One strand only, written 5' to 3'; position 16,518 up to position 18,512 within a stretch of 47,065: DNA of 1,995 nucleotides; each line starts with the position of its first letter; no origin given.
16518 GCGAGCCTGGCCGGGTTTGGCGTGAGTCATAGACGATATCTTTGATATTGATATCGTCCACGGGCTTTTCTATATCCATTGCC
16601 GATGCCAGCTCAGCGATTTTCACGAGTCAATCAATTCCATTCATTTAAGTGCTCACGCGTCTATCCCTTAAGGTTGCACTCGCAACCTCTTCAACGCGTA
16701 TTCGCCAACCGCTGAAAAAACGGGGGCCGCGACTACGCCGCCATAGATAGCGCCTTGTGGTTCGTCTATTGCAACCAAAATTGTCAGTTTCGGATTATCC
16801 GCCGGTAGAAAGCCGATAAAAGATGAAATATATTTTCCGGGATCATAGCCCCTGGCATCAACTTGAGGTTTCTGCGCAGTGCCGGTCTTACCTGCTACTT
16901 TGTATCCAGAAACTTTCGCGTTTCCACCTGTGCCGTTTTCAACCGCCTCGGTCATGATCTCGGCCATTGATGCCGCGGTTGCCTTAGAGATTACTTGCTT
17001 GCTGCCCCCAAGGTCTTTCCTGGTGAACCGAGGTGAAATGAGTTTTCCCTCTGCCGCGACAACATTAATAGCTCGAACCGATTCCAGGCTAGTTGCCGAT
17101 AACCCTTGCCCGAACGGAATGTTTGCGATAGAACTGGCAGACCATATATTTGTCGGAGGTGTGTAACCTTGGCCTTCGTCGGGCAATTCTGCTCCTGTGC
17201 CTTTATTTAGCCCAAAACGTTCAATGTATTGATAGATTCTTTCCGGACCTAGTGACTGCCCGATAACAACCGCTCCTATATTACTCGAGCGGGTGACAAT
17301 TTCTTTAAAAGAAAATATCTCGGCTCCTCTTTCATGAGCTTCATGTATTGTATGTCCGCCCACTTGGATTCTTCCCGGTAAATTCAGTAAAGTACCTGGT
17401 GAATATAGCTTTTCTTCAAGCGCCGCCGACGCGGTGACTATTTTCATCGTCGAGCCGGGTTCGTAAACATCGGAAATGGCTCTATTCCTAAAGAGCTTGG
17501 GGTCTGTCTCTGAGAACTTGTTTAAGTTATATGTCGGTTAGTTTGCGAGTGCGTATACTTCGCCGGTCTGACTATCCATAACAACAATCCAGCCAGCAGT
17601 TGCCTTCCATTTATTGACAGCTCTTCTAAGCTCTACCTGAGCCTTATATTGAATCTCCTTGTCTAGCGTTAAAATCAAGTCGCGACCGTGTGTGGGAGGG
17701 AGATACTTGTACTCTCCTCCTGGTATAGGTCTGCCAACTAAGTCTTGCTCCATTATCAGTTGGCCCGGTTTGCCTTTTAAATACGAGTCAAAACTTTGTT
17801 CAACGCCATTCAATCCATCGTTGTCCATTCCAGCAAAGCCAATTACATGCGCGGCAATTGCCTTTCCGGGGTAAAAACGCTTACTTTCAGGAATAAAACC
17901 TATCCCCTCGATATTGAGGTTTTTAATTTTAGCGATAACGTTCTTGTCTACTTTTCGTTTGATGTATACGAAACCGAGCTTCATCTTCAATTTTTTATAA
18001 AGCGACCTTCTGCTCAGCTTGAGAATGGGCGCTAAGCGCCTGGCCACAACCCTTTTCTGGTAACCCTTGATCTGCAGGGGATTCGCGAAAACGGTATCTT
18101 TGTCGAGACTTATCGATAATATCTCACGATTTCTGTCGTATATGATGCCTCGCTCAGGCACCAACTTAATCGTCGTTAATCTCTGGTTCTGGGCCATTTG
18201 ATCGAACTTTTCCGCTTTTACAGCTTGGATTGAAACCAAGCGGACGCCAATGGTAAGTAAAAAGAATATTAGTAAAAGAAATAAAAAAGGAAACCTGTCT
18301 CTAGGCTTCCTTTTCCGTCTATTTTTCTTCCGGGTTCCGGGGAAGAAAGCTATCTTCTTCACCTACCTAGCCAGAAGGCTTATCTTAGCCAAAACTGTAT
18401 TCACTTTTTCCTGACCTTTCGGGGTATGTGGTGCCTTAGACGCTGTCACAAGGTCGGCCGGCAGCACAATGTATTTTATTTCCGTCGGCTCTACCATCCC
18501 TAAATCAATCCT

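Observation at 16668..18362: ftsI (class B PBP of the dcw cluster) is a single frame interrupted by one in-frame TAA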

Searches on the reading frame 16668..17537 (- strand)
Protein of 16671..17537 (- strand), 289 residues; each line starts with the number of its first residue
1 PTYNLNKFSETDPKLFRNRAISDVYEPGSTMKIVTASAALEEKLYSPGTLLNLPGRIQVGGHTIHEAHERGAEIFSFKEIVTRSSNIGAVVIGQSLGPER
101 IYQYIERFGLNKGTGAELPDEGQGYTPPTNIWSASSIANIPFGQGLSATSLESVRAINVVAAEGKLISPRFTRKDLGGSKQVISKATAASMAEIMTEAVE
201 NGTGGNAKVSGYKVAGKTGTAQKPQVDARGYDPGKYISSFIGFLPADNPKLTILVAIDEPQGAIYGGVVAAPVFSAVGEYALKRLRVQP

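Call 8: search_protein_families(library=pfam, proteins=[window:16671-17537:-, window:16671-17447:-])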
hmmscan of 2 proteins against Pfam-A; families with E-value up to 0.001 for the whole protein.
window:16671-17537:- (289 aa): 2 families
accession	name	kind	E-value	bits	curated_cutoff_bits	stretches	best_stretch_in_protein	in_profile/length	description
PF00905.27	Transpeptidase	-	5.4e-63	213.4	22.1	1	1-277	20-297/299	Penicillin binding protein transpeptidase domain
PF13354.11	Beta-lactamase2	-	5.2e-05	23.1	22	1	24-227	20-196/214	Beta-lactamase enzyme family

window:16671-17447:- (259 aa): 2 families
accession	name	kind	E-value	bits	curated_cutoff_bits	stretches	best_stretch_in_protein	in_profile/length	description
PF00905.27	Transpeptidase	-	2.8e-52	178.2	22.1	1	1-247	46-297/299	Penicillin binding protein transpeptidase domain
PF13354.11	Beta-lactamase2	-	0.001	18.9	22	0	11-197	40-196/214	Beta-lactamase enzyme family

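Call 13: find_encoding_contigs(protein=window:16668-17447:-, flank=10000, max_places=10)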
Protein window:16668-17447:- (259 aa): no gene with exactly this product is on record in the collection.

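Call 44: find_homologous_proteins(query=window:16671-17537:-, max_evalue=1e-60)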
Query seq(289 aa) (289 aa): 351 proteins with E <= 1e-60 among 8000 candidates; the best 120 are listed.
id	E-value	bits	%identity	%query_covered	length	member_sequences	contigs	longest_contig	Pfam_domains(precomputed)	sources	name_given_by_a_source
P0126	3.7e-141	487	97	80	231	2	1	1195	PF00905.28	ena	-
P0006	4.6e-135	467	74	100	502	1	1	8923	PF03717.21,PF00905.28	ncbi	-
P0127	1.3e-96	341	62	90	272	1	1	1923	PF00905.28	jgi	jgi:cell division protein FtsI/penicillin-binding protein 2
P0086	1.5e-93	331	54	100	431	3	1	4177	PF03717.21,PF00905.28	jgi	jgi:cell division protein FtsI/penicillin-binding protein 2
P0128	2.0e-88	314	50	100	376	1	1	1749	PF00905.28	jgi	jgi:cell division protein FtsI/penicillin-binding protein 2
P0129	4.1e-84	300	49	100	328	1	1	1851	PF13354.13,PF00905.28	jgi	-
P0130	1.0e-82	296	49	100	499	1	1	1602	PF03717.21,PF00905.28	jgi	jgi:cell division protein FtsI (penicillin-binding protein 3)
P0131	7.3e-82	293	47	100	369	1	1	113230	PF00905.28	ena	-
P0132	7.4e-82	293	46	100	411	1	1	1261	PF00905.28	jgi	jgi:cell division protein FtsI (penicillin-binding protein 3)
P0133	8.4e-82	293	48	100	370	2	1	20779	PF13354.13,PF00905.28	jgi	jgi:cell division protein FtsI (penicillin-binding protein 3)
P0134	2.1e-81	292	48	100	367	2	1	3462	PF00905.28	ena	-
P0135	2.7e-81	291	47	100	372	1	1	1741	PF00905.28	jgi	jgi:cell division protein FtsI (penicillin-binding protein 3)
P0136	1.7e-80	289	47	100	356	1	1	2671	PF00905.28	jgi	jgi:cell division protein FtsI/penicillin-binding protein 2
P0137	2.6e-80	288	47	100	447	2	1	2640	PF03717.21,PF13354.13,PF00905.28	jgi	jgi:cell division protein FtsI (penicillin-binding protein 3)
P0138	2.7e-78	281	46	100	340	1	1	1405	PF00905.28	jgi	jgi:cell division protein FtsI (penicillin-binding protein 3)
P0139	8.3e-77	276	44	100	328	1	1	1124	PF00905.28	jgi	jgi:cell division protein FtsI/penicillin-binding protein 2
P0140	7.3e-76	273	46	100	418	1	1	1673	PF00905.28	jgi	jgi:cell division protein FtsI (penicillin-binding protein 3)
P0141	1.4e-75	272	46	100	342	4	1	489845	PF00905.28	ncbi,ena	-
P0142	1.8e-75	272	49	100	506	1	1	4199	PF03717.21,PF00905.28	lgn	-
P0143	3.2e-75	271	45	100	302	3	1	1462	PF00905.28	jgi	jgi:cell division protein FtsI/penicillin-binding protein 2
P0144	4.1e-75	271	45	100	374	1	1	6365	PF00905.28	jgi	-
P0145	7.1e-75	270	47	100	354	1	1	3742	PF13354.13,PF00905.28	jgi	jgi:cell division protein FtsI (penicillin-binding protein 3)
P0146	1.7e-74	269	46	100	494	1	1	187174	PF03717.21,PF00905.28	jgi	jgi:stage V sporulation protein D (sporulation-specific penicillin-binding protein)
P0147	6.1e-74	267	45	100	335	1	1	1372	PF13354.13,PF00905.28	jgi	jgi:cell division protein FtsI (penicillin-binding protein 3)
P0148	7.9e-74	267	45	100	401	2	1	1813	PF03717.21,PF00905.28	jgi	jgi:cell division protein FtsI/penicillin-binding protein 2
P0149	4.3e-73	264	43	100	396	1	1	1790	PF00905.28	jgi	-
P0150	8.5e-73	263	45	100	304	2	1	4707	PF00905.28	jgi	jgi:cell division protein FtsI/penicillin-binding protein 2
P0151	2.5e-72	262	45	100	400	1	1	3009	PF00905.28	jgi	jgi:cell division protein FtsI/penicillin-binding protein 2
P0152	2.7e-72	262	44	100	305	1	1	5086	PF00905.28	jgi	jgi:cell division protein FtsI (penicillin-binding protein 3)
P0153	3.2e-72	261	43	100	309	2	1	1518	PF00905.28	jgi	jgi:cell division protein FtsI (penicillin-binding protein 3)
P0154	3.8e-72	261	43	100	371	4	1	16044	PF00905.28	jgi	jgi:cell division protein FtsI/penicillin-binding protein 2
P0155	1.2e-71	260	45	100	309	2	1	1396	PF00905.28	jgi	jgi:cell division protein FtsI (penicillin-binding protein 3)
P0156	2.1e-71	259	45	100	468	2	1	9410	PF03717.21,PF13354.13,PF00905.28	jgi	jgi:cell division protein FtsI/penicillin-binding protein 2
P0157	2.4e-71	258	44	99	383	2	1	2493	PF13354.13,PF00905.28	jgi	jgi:cell division protein FtsI (penicillin-binding protein 3)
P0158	3.4e-71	258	43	100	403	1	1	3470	PF13354.13,PF00905.28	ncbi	ncbi:MAG: hypothetical protein C4305_07375, partial [Thermoleophilia bacterium]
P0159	3.6e-71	258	43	100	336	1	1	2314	PF00905.28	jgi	jgi:cell division protein FtsI (penicillin-binding protein 3)/stage V sporulation protein D (sporula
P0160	3.8e-71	258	45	100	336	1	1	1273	PF00905.28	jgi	jgi:cell division protein FtsI (penicillin-binding protein 3)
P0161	4.7e-71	258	44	100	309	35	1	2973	PF00905.28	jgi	jgi:cell division protein FtsI (penicillin-binding protein 3)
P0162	7.3e-71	257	43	100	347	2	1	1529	PF00905.28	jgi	jgi:cell division protein FtsI/penicillin-binding protein 2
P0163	8.7e-71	257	45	100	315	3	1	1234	PF00905.28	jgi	jgi:cell division protein FtsI/penicillin-binding protein 2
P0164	9.5e-71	257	44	100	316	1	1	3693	PF00905.28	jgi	jgi:cell division protein FtsI/penicillin-binding protein 2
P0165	1.6e-70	256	43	100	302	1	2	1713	PF00905.28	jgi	jgi:cell division protein FtsI/penicillin-binding protein 2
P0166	2.1e-70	255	41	100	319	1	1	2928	PF13354.13,PF00905.28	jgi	jgi:cell division protein FtsI/penicillin-binding protein 2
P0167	2.2e-70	255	43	100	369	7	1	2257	PF00905.28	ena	-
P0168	3.4e-70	255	42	100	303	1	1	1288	PF00905.28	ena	-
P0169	3.7e-70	255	45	99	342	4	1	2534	PF00905.28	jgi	jgi:cell division protein FtsI (penicillin-binding protein 3)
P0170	5.4e-70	254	43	100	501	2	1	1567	PF03717.21,PF00905.28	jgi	jgi:cell division protein FtsI/penicillin-binding protein 2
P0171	1.8e-69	252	43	100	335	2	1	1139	PF00905.28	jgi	jgi:cell division protein FtsI/penicillin-binding protein 2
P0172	1.9e-69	252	43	100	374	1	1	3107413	PF00905.28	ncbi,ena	-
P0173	2.0e-69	252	44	100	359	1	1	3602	PF00905.28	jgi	jgi:cell division protein FtsI (penicillin-binding protein 3)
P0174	2.1e-69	252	43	100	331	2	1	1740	PF00905.28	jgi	jgi:cell division protein FtsI/penicillin-binding protein 2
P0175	2.8e-69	252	43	100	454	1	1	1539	PF03717.21,PF00905.28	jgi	jgi:cell division protein FtsI/penicillin-binding protein 2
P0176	2.9e-69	252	43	100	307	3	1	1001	PF00905.28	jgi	jgi:cell division protein FtsI (penicillin-binding protein 3)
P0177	2.9e-69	252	45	100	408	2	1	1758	PF00905.28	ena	-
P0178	3.0e-69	252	41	99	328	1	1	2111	PF13354.13,PF00905.28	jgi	jgi:cell division protein FtsI (penicillin-binding protein 3)/stage V sporulation protein D (sporula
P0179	3.4e-69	251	43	100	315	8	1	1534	PF00905.28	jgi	jgi:cell division protein FtsI (penicillin-binding protein 3)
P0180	4.5e-69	251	43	100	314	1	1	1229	PF00905.28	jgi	jgi:cell division protein FtsI/penicillin-binding protein 2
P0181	5.2e-69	251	43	100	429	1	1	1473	PF03717.21,PF13354.13,PF00905.28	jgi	jgi:cell division protein FtsI/penicillin-binding protein 2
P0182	7.0e-69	250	44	100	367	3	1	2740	PF00905.28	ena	-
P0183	7.6e-69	250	43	100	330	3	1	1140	PF00905.28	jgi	jgi:cell division protein FtsI/penicillin-binding protein 2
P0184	7.6e-69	250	42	100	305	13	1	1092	PF00905.28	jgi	jgi:cell division protein FtsI (penicillin-binding protein 3)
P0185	8.2e-69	250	43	100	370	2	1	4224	PF00905.28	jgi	jgi:cell division protein FtsI/penicillin-binding protein 2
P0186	8.6e-69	250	42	100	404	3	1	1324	PF13354.13,PF00905.28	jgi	jgi:cell division protein FtsI/penicillin-binding protein 2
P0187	9.3e-69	250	43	99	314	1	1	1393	PF00905.28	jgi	jgi:cell division protein FtsI/penicillin-binding protein 2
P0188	1.1e-68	250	42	100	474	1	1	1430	PF03717.21,PF00905.28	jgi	-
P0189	1.2e-68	250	42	100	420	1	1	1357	PF03717.21,PF00905.28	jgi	jgi:cell division protein FtsI/penicillin-binding protein 2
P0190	1.8e-68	249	43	100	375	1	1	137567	PF00905.28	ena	-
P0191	1.8e-68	249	43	96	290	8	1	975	PF00905.28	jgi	jgi:cell division protein FtsI (penicillin-binding protein 3)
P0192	2.1e-68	249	43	99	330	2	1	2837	PF13354.13,PF00905.28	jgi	jgi:cell division protein FtsI (penicillin-binding protein 3)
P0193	2.1e-68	249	44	100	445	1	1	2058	PF03717.21,PF00905.28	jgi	jgi:cell division protein FtsI (penicillin-binding protein 3)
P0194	2.6e-68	249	44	100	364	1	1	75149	PF00905.28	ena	-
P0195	2.7e-68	249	44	99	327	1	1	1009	PF00905.28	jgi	jgi:cell division protein FtsI (penicillin-binding protein 3)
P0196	2.7e-68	249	41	100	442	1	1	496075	PF01225.31,PF00905.28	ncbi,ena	-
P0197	2.9e-68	248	42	100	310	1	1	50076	PF00905.28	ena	-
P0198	3.3e-68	248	42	100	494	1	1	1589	PF03717.21,PF00905.28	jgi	jgi:cell division protein FtsI (penicillin-binding protein 3)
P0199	3.4e-68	248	43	100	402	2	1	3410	PF00905.28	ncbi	ncbi:MAG: penicillin-binding protein 2, partial [Actinomycetota bacterium]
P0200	4.7e-68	248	45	99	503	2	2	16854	PF03717.21,PF00905.28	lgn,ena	-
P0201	4.8e-68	248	42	100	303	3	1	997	PF00905.28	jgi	jgi:cell division protein FtsI/penicillin-binding protein 2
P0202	4.9e-68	248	43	100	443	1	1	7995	PF03717.21,PF00905.28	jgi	jgi:cell division protein FtsI/penicillin-binding protein 2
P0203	5.1e-68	248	42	100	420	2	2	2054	PF03717.21,PF13354.13,PF00905.28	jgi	jgi:cell division protein FtsI/penicillin-binding protein 2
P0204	6.1e-68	247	43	100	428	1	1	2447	PF03717.21,PF00905.28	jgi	jgi:cell division protein FtsI/penicillin-binding protein 2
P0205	6.4e-68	247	42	100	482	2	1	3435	PF03717.21,PF13354.13,PF00905.28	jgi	jgi:cell division protein FtsI (penicillin-binding protein 3)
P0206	6.6e-68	247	41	100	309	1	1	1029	PF00905.28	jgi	jgi:cell division protein FtsI/penicillin-binding protein 2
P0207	8.2e-68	247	43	100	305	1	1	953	PF00905.28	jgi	jgi:cell division protein FtsI/penicillin-binding protein 2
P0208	8.4e-68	247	42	100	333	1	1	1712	PF00905.28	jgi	jgi:cell division protein FtsI/penicillin-binding protein 2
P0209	9.9e-68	247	43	99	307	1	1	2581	PF00905.28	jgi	jgi:cell division protein FtsI (penicillin-binding protein 3)/stage V sporulation protein D (sporula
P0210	1.0e-67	247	44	99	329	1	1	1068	PF00905.28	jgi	-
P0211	1.1e-67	247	43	100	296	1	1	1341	PF13354.13,PF00905.28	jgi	jgi:cell division protein FtsI/penicillin-binding protein 2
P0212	1.1e-67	247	42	100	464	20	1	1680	PF03717.21,PF00905.28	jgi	jgi:cell division protein FtsI (penicillin-binding protein 3)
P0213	1.1e-67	246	45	100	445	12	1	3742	PF03717.21,PF00905.28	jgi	jgi:cell division protein FtsI/penicillin-binding protein 2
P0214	1.2e-67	246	42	100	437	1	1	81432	PF03717.21,PF00905.28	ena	-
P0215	1.3e-67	246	44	100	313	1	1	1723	PF00905.28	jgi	jgi:cell division protein FtsI/penicillin-binding protein 2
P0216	1.4e-67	246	43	100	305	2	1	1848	PF00905.28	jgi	jgi:cell division protein FtsI/penicillin-binding protein 2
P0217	1.5e-67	246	43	100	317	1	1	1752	PF00905.28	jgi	jgi:cell division protein FtsI/penicillin-binding protein 2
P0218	1.5e-67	246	40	100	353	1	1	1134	PF00905.28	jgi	jgi:cell division protein FtsI/penicillin-binding protein 2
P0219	1.7e-67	246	42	100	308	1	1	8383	PF00905.28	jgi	jgi:cell division protein FtsI (penicillin-binding protein 3)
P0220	1.8e-67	246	42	99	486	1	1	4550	PF03717.21,PF00905.28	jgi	jgi:cell division protein FtsI (penicillin-binding protein 3)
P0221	1.9e-67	246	42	100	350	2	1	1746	PF00905.28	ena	-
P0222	2.0e-67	246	42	100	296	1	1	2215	PF13354.13,PF00905.28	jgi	jgi:cell division protein FtsI (penicillin-binding protein 3)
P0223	2.0e-67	246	44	100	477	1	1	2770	PF03717.21,PF00905.28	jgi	jgi:cell division protein FtsI/penicillin-binding protein 2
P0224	2.0e-67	246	41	100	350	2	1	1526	PF00905.28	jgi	jgi:cell division protein FtsI/penicillin-binding protein 2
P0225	2.1e-67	246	44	100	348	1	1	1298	PF00905.28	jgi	jgi:cell division protein FtsI/penicillin-binding protein 2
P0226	2.4e-67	245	45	99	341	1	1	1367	PF00905.28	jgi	jgi:cell division protein FtsI/penicillin-binding protein 2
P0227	2.4e-67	245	44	100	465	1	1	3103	PF03717.21,PF00905.28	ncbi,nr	ncbi:MAG: penicillin-binding protein 2, partial [Actinomycetota bacterium]|nr:penicillin-binding pro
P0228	2.4e-67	245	42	100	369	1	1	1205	PF00905.28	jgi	jgi:cell division protein FtsI (penicillin-binding protein 3)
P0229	2.5e-67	245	42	99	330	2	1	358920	PF00905.28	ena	-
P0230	2.7e-67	245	42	99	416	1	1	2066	PF00905.28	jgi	jgi:cell division protein FtsI (penicillin-binding protein 3)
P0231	2.9e-67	245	42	100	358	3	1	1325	PF00905.28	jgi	jgi:cell division protein FtsI (penicillin-binding protein 3)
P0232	2.9e-67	245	43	100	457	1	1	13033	PF03717.21,PF00905.28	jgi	-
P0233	3.0e-67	245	44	100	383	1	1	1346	PF00905.28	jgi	jgi:cell division protein FtsI/penicillin-binding protein 2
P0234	3.1e-67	245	43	99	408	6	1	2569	PF00905.28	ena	-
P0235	3.2e-67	245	42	100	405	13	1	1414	PF13354.13,PF00905.28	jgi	jgi:cell division protein FtsI (penicillin-binding protein 3)/stage V sporulation protein D (sporula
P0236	4.7e-67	244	42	100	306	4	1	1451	PF00905.28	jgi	jgi:cell division protein FtsI/penicillin-binding protein 2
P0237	5.0e-67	244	42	100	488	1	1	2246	PF03717.21,PF00905.28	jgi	jgi:cell division protein FtsI (penicillin-binding protein 3)/stage V sporulation protein D (sporula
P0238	5.5e-67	244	41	100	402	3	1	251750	PF00905.28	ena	-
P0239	7.3e-67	244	42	100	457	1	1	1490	PF03717.21,PF00905.28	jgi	jgi:cell division protein FtsI/penicillin-binding protein 2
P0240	8.2e-67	244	46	100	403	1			PF03793.25,PF00905.28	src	-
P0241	8.6e-67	244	42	100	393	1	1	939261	PF00905.28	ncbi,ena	-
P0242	9.2e-67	243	41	100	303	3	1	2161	PF00905.28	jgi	jgi:cell division protein FtsI/penicillin-binding protein 2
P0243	1.2e-66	243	41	100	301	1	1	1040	PF13354.13,PF00905.28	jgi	jgi:cell division protein FtsI (penicillin-binding protein 3)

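Call 46: find_encoding_contigs(protein=P0126, flank=10000, max_places=10)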
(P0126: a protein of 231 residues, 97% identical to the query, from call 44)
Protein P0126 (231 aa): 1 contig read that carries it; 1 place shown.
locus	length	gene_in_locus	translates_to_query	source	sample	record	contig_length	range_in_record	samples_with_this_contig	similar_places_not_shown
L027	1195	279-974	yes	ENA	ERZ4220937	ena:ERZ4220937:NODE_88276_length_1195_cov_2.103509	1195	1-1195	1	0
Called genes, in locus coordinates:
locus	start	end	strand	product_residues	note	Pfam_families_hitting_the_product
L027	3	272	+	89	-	?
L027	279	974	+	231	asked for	PF00905:Transpeptidase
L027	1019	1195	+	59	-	?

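Call 50: list_cluster_members(proteins=[P0126])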
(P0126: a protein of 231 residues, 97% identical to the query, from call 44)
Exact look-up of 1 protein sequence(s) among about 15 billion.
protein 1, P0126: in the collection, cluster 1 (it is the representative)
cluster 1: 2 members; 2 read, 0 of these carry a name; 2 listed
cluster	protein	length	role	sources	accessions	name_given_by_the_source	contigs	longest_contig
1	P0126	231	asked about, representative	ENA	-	-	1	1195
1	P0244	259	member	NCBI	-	-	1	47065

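Call 58: find_encoding_contigs(protein=P0141, flank=4000, max_places=4)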
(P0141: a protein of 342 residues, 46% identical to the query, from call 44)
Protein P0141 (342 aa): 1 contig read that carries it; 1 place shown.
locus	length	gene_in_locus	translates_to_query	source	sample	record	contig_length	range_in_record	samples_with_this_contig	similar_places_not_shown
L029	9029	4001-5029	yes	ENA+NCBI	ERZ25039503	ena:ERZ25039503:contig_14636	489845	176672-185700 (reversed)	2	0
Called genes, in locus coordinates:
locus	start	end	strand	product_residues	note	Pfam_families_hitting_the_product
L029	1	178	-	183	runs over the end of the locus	PF14257:DUF4349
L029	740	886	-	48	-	-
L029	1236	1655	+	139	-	PF02381:MraZ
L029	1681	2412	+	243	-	PF01795:Methyltransf_5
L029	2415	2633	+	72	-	PF01795:Methyltransf_5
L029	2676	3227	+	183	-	-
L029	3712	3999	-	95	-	-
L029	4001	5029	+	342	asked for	PF00905:Transpeptidase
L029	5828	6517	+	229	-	PF08245:Mur_ligase_M (faint), PF02875:Mur_ligase_C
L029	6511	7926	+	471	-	PF01225:Mur_ligase, PF08245:Mur_ligase_M, PF02875:Mur_ligase_C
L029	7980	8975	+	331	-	PF10555:MraY_sig1 (weak), PF00953:Glycos_transf_4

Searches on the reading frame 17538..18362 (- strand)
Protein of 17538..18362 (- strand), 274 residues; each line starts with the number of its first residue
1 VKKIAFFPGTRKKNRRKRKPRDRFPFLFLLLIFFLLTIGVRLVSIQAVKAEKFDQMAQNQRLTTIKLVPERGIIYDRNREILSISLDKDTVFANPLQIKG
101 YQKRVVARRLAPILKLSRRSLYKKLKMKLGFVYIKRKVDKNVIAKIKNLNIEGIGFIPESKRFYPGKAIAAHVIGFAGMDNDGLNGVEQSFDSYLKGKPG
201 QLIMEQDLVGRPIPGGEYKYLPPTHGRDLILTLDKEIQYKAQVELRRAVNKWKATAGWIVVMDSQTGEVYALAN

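Call 8: search_protein_families(library=pfam, proteins=[window:17541-18362:-])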
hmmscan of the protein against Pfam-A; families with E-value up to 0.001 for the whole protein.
window:17541-18362:- (274 aa): 2 families
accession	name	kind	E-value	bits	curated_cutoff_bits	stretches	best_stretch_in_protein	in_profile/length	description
PF03717.20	PBP_dimer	-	4.7e-18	66.7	24.4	1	68-213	3-176/180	Penicillin-binding Protein dimerisation domain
PF21922.1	PBP_dimer_2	-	0.00035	21.2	27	1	161-205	24-67/83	Penicillin binding protein A dimerisation domain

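Call 14: find_encoding_contigs(protein=window:17538-18362:-, flank=10000, max_places=10)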
Protein window:17538-18362:- (274 aa): no gene with exactly this product is on record in the collection.

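Call 15: find_encoding_contigs(protein=window:17541-18239:-, flank=10000, max_places=10)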
Protein seq(233 aa) (233 aa): 1 contig read that carries it; 1 place shown.
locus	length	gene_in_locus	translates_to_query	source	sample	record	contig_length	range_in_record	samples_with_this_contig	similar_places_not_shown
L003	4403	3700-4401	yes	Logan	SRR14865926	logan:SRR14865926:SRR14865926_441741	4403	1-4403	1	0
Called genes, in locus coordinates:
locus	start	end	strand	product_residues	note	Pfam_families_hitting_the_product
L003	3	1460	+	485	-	?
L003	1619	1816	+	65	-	-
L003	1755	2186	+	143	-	PF02381:MraZ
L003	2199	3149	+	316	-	PF01795:Methyltransf_5, PF13847:Methyltransf_31 (faint)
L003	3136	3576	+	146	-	PF04977:DivIC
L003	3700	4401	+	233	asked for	PF03717:PBP_dimer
